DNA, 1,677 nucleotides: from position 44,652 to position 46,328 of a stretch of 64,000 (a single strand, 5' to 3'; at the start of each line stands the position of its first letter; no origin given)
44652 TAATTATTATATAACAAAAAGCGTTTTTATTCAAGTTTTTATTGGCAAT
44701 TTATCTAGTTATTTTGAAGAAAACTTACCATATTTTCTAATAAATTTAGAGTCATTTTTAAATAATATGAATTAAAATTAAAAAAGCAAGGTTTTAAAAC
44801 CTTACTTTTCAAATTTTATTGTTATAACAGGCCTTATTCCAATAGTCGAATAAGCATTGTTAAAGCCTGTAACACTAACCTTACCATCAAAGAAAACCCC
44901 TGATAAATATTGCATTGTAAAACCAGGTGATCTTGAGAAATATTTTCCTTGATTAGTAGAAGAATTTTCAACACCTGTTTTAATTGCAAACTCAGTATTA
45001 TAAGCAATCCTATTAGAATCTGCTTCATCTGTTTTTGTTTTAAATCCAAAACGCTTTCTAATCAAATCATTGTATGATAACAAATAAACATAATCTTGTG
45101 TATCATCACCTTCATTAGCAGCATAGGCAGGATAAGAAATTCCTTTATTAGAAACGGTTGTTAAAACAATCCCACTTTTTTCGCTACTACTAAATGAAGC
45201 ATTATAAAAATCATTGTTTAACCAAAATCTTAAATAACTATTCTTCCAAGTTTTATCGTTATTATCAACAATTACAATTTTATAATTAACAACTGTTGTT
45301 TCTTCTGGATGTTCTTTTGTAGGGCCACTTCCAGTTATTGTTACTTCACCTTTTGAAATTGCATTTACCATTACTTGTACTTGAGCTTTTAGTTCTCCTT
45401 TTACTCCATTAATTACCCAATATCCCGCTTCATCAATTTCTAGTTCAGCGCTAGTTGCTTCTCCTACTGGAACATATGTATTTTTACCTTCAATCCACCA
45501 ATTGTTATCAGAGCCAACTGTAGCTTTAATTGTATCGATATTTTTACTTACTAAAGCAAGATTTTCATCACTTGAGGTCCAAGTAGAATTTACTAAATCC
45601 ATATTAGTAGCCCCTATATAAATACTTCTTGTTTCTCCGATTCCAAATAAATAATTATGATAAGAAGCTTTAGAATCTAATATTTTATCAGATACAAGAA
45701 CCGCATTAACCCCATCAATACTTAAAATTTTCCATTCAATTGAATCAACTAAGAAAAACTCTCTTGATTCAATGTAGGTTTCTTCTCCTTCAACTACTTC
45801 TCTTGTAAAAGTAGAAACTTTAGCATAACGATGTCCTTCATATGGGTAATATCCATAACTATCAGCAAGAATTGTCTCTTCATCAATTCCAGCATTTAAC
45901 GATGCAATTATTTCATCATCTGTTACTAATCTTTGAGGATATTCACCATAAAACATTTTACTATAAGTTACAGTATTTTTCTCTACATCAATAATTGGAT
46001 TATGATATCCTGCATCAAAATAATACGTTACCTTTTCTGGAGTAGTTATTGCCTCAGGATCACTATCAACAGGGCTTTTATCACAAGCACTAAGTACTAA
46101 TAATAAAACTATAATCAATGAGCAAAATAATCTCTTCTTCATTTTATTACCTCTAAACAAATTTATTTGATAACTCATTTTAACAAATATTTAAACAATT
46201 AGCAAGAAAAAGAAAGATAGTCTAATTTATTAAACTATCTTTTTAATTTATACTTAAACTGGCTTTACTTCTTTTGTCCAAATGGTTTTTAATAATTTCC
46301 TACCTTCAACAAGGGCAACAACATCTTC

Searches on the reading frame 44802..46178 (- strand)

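Call 8: search_protein_families(library=pfam, proteins=[window:44802-46178:-], max_evalue=0.001)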
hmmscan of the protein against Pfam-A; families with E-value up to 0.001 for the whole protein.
window:44802-46178:- (458 aa): 1 family
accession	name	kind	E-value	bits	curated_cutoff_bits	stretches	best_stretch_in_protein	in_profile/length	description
PF19789.6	DUF6273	-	2e-16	60.8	23.5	1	306-455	28-171/172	Domain of unknown function (DUF6273)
